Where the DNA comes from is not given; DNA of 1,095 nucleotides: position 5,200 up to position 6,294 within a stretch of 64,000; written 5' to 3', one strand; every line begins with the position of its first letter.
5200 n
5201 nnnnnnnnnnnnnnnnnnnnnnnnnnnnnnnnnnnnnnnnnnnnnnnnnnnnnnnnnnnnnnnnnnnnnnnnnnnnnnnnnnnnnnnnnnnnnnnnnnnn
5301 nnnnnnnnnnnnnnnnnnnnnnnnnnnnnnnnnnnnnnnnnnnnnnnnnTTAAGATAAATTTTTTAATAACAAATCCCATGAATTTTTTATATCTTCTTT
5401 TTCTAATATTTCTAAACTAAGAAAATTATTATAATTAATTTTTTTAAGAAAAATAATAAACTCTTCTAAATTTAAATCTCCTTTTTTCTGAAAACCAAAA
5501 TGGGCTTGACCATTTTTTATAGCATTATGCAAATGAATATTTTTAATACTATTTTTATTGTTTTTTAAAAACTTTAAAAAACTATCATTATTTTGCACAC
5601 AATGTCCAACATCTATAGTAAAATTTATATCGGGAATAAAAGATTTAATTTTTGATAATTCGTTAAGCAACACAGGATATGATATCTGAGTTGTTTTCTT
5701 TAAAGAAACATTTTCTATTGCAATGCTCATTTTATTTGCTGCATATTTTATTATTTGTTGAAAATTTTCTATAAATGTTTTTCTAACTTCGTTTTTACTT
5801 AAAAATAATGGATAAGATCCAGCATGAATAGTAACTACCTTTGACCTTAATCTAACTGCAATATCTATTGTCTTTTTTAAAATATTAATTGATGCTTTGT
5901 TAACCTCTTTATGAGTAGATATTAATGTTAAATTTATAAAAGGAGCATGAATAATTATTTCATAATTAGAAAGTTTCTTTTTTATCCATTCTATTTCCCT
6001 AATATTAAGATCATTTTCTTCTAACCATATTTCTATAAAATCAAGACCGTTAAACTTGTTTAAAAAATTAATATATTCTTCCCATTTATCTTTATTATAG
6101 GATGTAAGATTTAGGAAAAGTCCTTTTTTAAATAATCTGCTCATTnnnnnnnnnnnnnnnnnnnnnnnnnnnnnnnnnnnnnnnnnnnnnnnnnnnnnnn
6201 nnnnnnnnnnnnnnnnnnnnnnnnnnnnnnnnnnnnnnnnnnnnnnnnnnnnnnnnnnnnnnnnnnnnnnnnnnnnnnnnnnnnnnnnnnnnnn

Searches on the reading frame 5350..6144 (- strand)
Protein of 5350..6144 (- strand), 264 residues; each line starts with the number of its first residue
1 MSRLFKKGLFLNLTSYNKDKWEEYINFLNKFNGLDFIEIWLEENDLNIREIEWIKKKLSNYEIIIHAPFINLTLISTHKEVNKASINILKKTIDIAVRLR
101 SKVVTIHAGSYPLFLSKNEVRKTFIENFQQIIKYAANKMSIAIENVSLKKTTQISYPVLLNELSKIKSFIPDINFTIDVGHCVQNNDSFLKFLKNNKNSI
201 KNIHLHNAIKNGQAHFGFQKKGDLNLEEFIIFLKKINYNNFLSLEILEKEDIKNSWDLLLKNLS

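Call 4: search_protein_families(library=pfam, proteins=[window:5350-6144:-], max_evalue=1)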
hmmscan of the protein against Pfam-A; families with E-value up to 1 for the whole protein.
window:5350-6144:- (264 aa): 1 family
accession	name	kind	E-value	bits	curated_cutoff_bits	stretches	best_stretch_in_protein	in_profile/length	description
PF01261.30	AP_endonuc_2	-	6.4e-27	95.3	31.1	1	33-252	8-239/249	Xylose isomerase-like TIM barrel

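Call 5: search_protein_families(library=ncbifam, proteins=[window:5350-6144:-], max_evalue=1)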
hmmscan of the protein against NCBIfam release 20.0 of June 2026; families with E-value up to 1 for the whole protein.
window:5350-6144:- (264 aa): 13 families
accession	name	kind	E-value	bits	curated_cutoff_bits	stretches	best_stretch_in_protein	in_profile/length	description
NF041277.1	coba_remo_CbiR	equivalog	8e-19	68.1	105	1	48-259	48-247/249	cobamide remodeling phosphodiesterase CbiR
NF009689.0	PRK13210.1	subfamily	3.6e-11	42.8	200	1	18-250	16-260/286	L-ribulose-5-phosphate 3-epimerase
NF009688.0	PRK13209.1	subfamily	5.9e-11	41.9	317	1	17-249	19-257/286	L-ribulose-5-phosphate 3-epimerase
NF041099.2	keto_glucon_epim_IolO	equivalog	1.5e-10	40.8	300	1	72-254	78-255/269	5-keto-L-gluconate epimerase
TIGR00542.1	hxl6Piso_put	equivalog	2.1e-09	37.1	272.15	1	18-250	15-253/279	L-ribulose-5-phosphate 3-epimerase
NF002196.0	PRK01060.1-1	equivalog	5.9e-08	32.3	333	1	44-208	47-218/297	deoxyribonuclease IV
TIGR03234.1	OH-pyruv-isom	equivalog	2.2e-06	27.2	353.45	1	89-255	86-249/254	hydroxypyruvate isomerase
NF007360.0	PRK09856.1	equivalog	2.5e-06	27.2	305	1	15-247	9-249/276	fructoselysine 3-epimerase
NF002198.0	PRK01060.1-3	equivalog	2.4e-05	24.1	244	1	57-185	49-171/253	deoxyribonuclease IV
NF003627.0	PRK05265.1-5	equivalog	0.031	13.6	207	1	86-144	131-188/240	pyridoxine 5'-phosphate synthase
NF003624.0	PRK05265.1-2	equivalog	0.032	13.6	331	1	89-144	139-193/252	pyridoxine 5'-phosphate synthase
NF007893.0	PRK10597.1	equivalog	0.09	13.2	111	1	157-203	19-66/81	DNA damage-inducible protein I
TIGR02712.1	urea_carbox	equivalog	0.092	10.4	1303.85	1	148-213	1035-1101/1201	urea carboxylase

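Call 18: find_homologous_proteins(query=window:5350-6144:-, max_evalue=1e-10)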
Query window:5350-6144:- (264 aa): 26 proteins with E <= 1e-10 among 1197 candidates.
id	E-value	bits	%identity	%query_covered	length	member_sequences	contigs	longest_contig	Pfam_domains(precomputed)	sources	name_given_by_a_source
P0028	1.3e-163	561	100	100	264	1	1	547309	PF01261.31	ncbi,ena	-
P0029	3.2e-106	373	65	100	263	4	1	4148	PF01261.31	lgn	-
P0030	1.5e-105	371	64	100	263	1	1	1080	PF01261.31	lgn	-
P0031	3.3e-105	369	63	100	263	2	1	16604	PF01261.31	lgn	-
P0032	2.2e-104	367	67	100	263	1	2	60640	PF01261.31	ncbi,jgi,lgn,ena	ncbi:MAG: sugar phosphate isomerase/epimerase family protein [Candidatus Buchananbacteria bacterium]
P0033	2.6e-104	366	63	100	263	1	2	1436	PF01261.31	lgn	-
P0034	1.5e-102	361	62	100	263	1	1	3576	PF01261.31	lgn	-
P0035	3.9e-102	359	60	100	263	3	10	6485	PF01261.31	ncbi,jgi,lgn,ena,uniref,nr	ncbi:hypothetical protein A2482_01020 [Candidatus Falkowbacteria bacterium RIFOXYC2_FULL_48_21]|unir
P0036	8.2e-101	355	63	100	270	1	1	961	PF01261.31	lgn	-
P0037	1.5e-100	354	59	100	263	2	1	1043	PF01261.31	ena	-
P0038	3.3e-100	353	63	100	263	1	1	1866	PF01261.31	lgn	-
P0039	2.2e-96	340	62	98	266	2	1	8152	PF01261.31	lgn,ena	-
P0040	1.4e-95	338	60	99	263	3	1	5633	PF01261.31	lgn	-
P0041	1.3e-93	331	59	98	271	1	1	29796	PF01261.31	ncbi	-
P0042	9.8e-91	322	55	100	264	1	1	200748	PF01261.31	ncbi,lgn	ncbi:MAG: sugar phosphate isomerase/epimerase family protein [archaeon]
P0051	4.7e-64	235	44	95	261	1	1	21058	PF01261.31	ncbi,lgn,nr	ncbi:MAG: TIM barrel protein [bacterium]|nr:TIM barrel protein [bacterium]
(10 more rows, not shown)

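Call 19: find_encoding_contigs(protein=P0041, flank=8000, max_places=1)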
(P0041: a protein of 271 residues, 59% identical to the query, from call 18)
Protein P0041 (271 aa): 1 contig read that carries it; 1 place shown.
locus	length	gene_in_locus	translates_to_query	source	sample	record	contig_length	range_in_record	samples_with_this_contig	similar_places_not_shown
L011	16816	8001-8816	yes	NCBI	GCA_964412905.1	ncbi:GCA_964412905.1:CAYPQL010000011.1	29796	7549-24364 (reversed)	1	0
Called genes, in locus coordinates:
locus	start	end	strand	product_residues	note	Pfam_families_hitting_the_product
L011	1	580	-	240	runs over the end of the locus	-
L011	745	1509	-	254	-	PF01058:Oxidored_q6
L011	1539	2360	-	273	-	PF00175:NAD_binding_1, PF10418:DHODB_Fe-S_bind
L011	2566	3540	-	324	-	PF13746:Fer4_18 (faint), PF13187:Fer4_9 (faint), PF13534:Fer4_17 (faint), PF14697:Fer4_21 (faint), PF13237:Fer4_10 (weak), PF12838:Fer4_7 (weak), PF13183:Fer4_8, PF17179:Fer4_22, +4 more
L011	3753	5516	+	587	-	PF10646:Germane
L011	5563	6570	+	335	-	PF00044:Gp_dh_N, PF02800:Gp_dh_C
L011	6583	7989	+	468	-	-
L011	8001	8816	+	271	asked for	PF01261:AP_endonuc_2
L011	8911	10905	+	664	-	PF09972:DUF2207, PF20990:DUF2207_C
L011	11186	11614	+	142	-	PF20393:Pro_CA_2, PF00484:Pro_CA (weak)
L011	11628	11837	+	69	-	PF00293:NUDIX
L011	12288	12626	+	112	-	PF07883:Cupin_2 (weak)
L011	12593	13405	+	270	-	PF01784:DUF34_NIF3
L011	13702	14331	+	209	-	PF02475:TRM5-TYW2_MTfase, PF03602:Cons_hypoth95 (weak), PF09445:Methyltransf_15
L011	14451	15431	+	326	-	PF02016:Peptidase_S66, PF17676:Peptidase_S66C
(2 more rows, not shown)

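Call 20: find_encoding_contigs(protein=P0051, flank=8000, max_places=1)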
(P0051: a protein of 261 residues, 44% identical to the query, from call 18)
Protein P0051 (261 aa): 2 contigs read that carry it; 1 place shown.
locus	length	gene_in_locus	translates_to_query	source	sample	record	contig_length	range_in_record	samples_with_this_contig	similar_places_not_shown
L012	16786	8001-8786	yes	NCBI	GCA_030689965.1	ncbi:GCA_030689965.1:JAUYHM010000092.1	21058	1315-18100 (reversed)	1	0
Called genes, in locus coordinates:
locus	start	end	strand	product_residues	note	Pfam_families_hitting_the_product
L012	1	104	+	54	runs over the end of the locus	-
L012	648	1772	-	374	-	-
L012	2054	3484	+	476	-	PF00133:tRNA-synt_1, PF01406:tRNA-synt_1e, PF09334:tRNA-synt_1g, PF00133:tRNA-synt_1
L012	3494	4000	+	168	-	PF02674:Colicin_V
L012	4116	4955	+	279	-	PF01026:TatD_DNase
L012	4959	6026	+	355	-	PF02646:RmuC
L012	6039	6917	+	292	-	PF00300:His_Phos_1 (weak)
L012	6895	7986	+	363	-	PF00391:PEP-utilizers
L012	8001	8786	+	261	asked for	PF01261:AP_endonuc_2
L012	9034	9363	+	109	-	PF09527:ATPase_gene1 (weak)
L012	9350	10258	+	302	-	PF00119:ATP-synt_A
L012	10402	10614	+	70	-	PF00137:ATP-synt_C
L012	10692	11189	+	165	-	-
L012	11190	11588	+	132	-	PF00213:OSCP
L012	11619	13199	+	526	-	PF02874:ATP-synt_ab_N, PF00006:ATP-synt_ab, PF00306:ATP-synt_ab_C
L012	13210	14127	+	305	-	PF00231:ATP-synt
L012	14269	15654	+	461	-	PF02874:ATP-synt_ab_N, PF00006:ATP-synt_ab, PF22919:ATP-synt_VA_C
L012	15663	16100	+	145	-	PF02823:ATP-synt_DE_N, PF00401:ATP-synt_DE (weak)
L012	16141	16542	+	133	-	PF20393:Pro_CA_2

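Call 21: find_encoding_contigs(protein=P0031, flank=8000, max_places=1)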
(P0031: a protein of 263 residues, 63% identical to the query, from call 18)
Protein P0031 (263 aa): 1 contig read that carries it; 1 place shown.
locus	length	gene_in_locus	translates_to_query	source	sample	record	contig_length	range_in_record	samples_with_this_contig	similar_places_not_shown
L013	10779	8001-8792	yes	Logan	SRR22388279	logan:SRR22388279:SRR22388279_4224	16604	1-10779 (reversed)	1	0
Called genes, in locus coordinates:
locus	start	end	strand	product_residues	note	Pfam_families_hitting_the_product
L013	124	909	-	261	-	-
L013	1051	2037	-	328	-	PF18884:TSP3_bac (weak)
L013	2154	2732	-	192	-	-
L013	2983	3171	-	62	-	-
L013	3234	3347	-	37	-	-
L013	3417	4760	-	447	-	PF02310:B12-binding, PF04055:Radical_SAM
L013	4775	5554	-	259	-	PF01978:TrmB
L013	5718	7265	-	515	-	PF04932:Wzy_C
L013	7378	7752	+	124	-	PF01230:HIT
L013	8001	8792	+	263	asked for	PF01261:AP_endonuc_2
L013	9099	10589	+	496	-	PF02310:B12-binding, PF04055:Radical_SAM, PF13282:DUF4070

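Call 38: search_solved_structures(query=window:5350-6144:-, max_evalue=0.01, show_alignments=1)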
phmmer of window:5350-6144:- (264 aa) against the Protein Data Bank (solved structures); distinct sequences matched with E-value up to 0.01: 3.
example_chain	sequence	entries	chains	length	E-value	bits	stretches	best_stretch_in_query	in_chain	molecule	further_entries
3wqo_A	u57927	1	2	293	4e-14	56.2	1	47-259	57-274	Uncharacterized protein MJ1311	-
8z1i_A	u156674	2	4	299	6.4e-05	26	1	32-214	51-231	Art22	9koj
3lmz_A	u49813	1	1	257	0.0026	20.7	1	156-253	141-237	Putative sugar isomerase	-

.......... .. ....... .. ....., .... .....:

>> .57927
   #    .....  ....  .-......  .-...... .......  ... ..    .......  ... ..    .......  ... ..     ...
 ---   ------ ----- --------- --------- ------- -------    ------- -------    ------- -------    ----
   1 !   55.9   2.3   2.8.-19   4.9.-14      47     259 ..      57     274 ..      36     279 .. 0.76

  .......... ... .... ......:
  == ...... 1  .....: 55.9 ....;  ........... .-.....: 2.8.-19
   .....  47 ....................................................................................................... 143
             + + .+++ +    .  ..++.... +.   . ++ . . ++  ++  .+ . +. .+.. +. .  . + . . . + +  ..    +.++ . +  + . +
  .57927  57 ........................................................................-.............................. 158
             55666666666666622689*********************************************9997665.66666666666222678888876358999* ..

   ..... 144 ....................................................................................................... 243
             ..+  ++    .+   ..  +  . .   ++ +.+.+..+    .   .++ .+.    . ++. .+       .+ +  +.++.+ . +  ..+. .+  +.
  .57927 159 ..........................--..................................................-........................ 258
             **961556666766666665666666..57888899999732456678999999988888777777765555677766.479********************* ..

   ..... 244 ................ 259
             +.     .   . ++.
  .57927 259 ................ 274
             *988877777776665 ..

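Call 44: search_protein_families(library=ncbifam, alignment_id=A2, max_evalue=0.001)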
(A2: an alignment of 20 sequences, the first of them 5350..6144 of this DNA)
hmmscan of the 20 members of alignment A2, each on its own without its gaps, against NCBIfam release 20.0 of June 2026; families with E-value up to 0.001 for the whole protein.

A. member 1, window:5350-6144:- (264 aa): 9 families
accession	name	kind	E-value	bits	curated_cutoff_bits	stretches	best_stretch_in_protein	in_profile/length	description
NF041277.1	coba_remo_CbiR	equivalog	8e-19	68.1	105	1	48-259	48-247/249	cobamide remodeling phosphodiesterase CbiR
NF009689.0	PRK13210.1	subfamily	3.6e-11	42.8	200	1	18-250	16-260/286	L-ribulose-5-phosphate 3-epimerase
NF009688.0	PRK13209.1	subfamily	5.9e-11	41.9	317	1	17-249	19-257/286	L-ribulose-5-phosphate 3-epimerase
NF041099.2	keto_glucon_epim_IolO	equivalog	1.5e-10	40.8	300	1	72-254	78-255/269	5-keto-L-gluconate epimerase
TIGR00542.1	hxl6Piso_put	equivalog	2.1e-09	37.1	272.15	1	18-250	15-253/279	L-ribulose-5-phosphate 3-epimerase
NF002196.0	PRK01060.1-1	equivalog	5.9e-08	32.3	333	1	44-208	47-218/297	deoxyribonuclease IV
TIGR03234.1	OH-pyruv-isom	equivalog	2.2e-06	27.2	353.45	1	89-255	86-249/254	hydroxypyruvate isomerase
NF007360.0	PRK09856.1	equivalog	2.5e-06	27.2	305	1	15-247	9-249/276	fructoselysine 3-epimerase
NF002198.0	PRK01060.1-3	equivalog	2.4e-05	24.1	244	1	57-185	49-171/253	deoxyribonuclease IV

B. families by the number of members that match (of 20 scanned): 14 families
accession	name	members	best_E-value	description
NF041277.1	coba_remo_CbiR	20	3.1e-19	cobamide remodeling phosphodiesterase CbiR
NF041099.2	keto_glucon_epim_IolO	18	2.3e-12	5-keto-L-gluconate epimerase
NF002196.0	PRK01060.1-1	18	3e-09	deoxyribonuclease IV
NF009688.0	PRK13209.1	17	5.9e-11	L-ribulose-5-phosphate 3-epimerase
TIGR03234.1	OH-pyruv-isom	17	7.5e-08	hydroxypyruvate isomerase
NF002198.0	PRK01060.1-3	15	4e-10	deoxyribonuclease IV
TIGR00542.1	hxl6Piso_put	15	2e-09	L-ribulose-5-phosphate 3-epimerase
NF009689.0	PRK13210.1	13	3.6e-11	L-ribulose-5-phosphate 3-epimerase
NF007360.0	PRK09856.1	13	1.6e-09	fructoselysine 3-epimerase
TIGR00587.1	nfo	10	1.3e-07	deoxyribonuclease IV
NF043033.1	OxoTetrIsom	5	6.7e-09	2-oxo-tetronate isomerase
NF051856.1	PsicseEpim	3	4.6e-10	D-psicose 3-epimerase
TIGR04379.1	myo_inos_iolE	1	8.4e-05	myo-inosose-2 dehydratase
TIGR02712.1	urea_carbox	1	0.0006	urea carboxylase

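Call 45: find_homologous_proteins(query=A2, max_evalue=0.001)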
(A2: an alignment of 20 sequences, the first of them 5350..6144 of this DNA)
Query A2 (20 sequences) (264 aa, profile of the alignment): 54 proteins with E <= 0.001 among 8000 candidates.
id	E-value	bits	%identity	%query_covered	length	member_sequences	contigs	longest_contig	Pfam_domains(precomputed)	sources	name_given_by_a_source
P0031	8.1e-124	430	63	100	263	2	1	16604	PF01261.31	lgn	-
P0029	3.6e-122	425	65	100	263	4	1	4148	PF01261.31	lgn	-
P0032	4.3e-122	425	67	100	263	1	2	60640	PF01261.31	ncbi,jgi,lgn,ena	ncbi:MAG: sugar phosphate isomerase/epimerase family protein [Candidatus Buchananbacteria bacterium]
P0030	1.4e-121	423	64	100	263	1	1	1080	PF01261.31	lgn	-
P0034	1.5e-121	423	62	100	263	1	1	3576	PF01261.31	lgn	-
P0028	1.8e-121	423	100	100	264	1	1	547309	PF01261.31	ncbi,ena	-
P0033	5.1e-121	421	63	100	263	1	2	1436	PF01261.31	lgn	-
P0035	9.5e-120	417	60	100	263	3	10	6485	PF01261.31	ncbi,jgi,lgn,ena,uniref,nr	ncbi:hypothetical protein A2482_01020 [Candidatus Falkowbacteria bacterium RIFOXYC2_FULL_48_21]|unir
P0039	1.2e-119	417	62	98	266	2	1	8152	PF01261.31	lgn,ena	-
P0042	1.4e-119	416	55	100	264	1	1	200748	PF01261.31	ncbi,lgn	ncbi:MAG: sugar phosphate isomerase/epimerase family protein [archaeon]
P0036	2.6e-119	415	63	100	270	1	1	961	PF01261.31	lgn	-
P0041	1.0e-117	410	59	98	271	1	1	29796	PF01261.31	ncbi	-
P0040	1.5e-117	410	60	99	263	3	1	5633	PF01261.31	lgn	-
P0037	2.4e-117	409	59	100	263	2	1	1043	PF01261.31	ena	-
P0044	3.6e-115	402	54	98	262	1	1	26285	PF01261.31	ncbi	-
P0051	1.7e-99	350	44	95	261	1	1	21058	PF01261.31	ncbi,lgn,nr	ncbi:MAG: TIM barrel protein [bacterium]|nr:TIM barrel protein [bacterium]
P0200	8.9e-58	214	33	97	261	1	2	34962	PF01261.31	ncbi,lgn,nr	ncbi:MAG: sugar phosphate isomerase/epimerase [Candidatus Chisholmbacteria bacterium]|nr:sugar phosp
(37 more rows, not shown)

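Call 50: search_protein_families(library=padloc, proteins=[window:5350-6144:-], max_evalue=1)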
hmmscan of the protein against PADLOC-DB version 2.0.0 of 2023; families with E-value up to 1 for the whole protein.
window:5350-6144:- (264 aa): 1 family
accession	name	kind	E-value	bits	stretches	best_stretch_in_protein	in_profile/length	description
PDLC04779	PDC-M70B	-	0.0031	15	1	138-222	106-188/238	-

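Call 59: search_protein_families(library=pfam, proteins=[L013:7378-7752:+, L012:6895-7986:+, L012:6039-6917:+], max_evalue=0.01)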
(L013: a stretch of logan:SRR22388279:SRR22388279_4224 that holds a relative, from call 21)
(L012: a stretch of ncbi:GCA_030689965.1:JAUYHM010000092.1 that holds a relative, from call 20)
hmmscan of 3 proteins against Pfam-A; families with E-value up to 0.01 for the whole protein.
L013:7378-7752:+ (124 aa): 2 families
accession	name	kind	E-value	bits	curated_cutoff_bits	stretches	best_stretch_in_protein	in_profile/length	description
PF01230.28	HIT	-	9.4e-13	49.1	21.5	1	8-93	6-97/98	HIT domain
PF11969.13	DcpS_C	-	0.00022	22.1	24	1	8-97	14-108/114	Scavenger mRNA decapping enzyme C-term binding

L012:6895-7986:+ (363 aa): 2 families
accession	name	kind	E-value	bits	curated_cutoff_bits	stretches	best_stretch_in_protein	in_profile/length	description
PF00391.29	PEP-utilizers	-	9.4e-22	76.9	23.1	1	263-333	2-72/72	PEP-utilising enzyme, mobile domain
PF10502.14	Peptidase_S26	-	0.0065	16.9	22.9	0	233-288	25-81/168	Signal peptidase, peptidase S26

L012:6039-6917:+ (292 aa): 1 family
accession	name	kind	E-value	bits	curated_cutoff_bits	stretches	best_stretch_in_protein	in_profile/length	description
PF00300.27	His_Phos_1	-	3.6e-07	30.5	21.7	1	31-102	2-81/194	Histidine phosphatase superfamily (branch 1)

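Call 85: find_encoding_contigs(protein=P0200, flank=6000, max_places=1)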
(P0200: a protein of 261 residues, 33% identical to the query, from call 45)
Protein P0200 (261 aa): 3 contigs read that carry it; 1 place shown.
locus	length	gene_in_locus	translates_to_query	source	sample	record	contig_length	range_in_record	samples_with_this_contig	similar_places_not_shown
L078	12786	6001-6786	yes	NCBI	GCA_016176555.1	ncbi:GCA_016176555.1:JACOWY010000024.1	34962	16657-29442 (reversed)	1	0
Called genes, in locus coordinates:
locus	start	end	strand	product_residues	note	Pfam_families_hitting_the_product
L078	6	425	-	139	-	PF02130:YbeY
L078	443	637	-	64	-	PF01165:Ribosomal_S21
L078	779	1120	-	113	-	PF11969:DcpS_C, PF01230:HIT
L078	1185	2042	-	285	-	-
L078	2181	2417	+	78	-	-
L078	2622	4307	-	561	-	PF00587:tRNA-synt_2b, PF04073:tRNA_edit, PF03129:HGTP_anticodon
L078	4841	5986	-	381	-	PF02163:Peptidase_M50, PF04495:GRASP55_65 (weak), PF13180:PDZ_2 (weak), PF17820:PDZ_6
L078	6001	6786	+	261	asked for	PF01261:AP_endonuc_2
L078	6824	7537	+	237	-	-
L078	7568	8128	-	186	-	PF01765:RRF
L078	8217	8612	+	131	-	PF00072:Response_reg (weak)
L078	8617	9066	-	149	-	PF00889:EF_TS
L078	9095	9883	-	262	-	PF00318:Ribosomal_S2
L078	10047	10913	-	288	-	PF00763:THF_DHG_CYH, PF02882:THF_DHG_CYH_C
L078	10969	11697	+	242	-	PF02224:Cytidylate_kin (weak), PF13238:AAA_18, PF13207:AAA_17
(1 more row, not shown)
